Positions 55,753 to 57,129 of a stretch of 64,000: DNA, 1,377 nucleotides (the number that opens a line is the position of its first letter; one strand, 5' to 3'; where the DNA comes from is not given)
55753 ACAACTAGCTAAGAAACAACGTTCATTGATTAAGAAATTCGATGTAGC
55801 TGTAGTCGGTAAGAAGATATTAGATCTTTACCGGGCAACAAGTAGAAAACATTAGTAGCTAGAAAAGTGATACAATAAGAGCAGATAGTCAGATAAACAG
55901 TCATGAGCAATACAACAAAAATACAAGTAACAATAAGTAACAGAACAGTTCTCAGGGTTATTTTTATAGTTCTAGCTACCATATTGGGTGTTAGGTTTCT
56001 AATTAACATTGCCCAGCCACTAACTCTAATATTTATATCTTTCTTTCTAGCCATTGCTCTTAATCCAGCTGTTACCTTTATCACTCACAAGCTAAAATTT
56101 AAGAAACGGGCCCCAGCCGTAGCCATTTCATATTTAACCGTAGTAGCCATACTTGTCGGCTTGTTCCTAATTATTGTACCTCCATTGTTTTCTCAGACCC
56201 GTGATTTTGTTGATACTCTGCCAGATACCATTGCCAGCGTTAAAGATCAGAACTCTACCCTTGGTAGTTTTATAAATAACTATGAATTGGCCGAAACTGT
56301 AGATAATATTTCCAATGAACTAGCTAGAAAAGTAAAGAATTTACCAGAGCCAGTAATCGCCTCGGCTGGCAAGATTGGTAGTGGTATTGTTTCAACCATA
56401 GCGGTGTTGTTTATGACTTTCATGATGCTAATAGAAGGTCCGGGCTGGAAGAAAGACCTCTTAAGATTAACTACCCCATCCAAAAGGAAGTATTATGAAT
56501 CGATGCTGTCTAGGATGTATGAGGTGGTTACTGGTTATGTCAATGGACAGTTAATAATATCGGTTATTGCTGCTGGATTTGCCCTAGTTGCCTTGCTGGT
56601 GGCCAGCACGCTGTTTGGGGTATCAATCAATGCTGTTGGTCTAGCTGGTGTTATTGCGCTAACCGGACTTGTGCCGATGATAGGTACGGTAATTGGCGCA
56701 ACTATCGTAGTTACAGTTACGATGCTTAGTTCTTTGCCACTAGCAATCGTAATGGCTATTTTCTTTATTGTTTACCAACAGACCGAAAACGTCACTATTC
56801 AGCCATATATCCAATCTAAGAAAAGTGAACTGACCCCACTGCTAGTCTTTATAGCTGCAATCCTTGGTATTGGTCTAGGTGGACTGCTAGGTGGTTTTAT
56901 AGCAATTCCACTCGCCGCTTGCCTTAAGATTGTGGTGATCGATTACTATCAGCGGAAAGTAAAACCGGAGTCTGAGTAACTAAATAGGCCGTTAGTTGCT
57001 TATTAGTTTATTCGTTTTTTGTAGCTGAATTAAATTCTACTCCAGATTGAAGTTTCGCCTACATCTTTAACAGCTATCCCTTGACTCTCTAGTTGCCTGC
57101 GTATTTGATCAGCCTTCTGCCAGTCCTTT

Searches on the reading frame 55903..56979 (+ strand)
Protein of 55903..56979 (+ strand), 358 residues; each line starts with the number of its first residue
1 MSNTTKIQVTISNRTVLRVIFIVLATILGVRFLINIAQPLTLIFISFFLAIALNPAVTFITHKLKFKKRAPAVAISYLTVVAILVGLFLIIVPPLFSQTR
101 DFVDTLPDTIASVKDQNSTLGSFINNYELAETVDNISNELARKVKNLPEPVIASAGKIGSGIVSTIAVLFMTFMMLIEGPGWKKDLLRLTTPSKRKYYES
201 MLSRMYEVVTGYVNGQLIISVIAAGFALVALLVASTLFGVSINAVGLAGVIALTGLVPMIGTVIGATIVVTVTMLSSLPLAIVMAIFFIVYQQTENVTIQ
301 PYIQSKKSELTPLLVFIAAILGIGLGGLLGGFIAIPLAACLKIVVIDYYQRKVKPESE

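Call 72: find_encoding_contigs(protein=window:55903-56979:+, flank=10000, max_places=1)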
Protein window:55903-56979:+ (358 aa): no gene with exactly this product is on record in the collection.
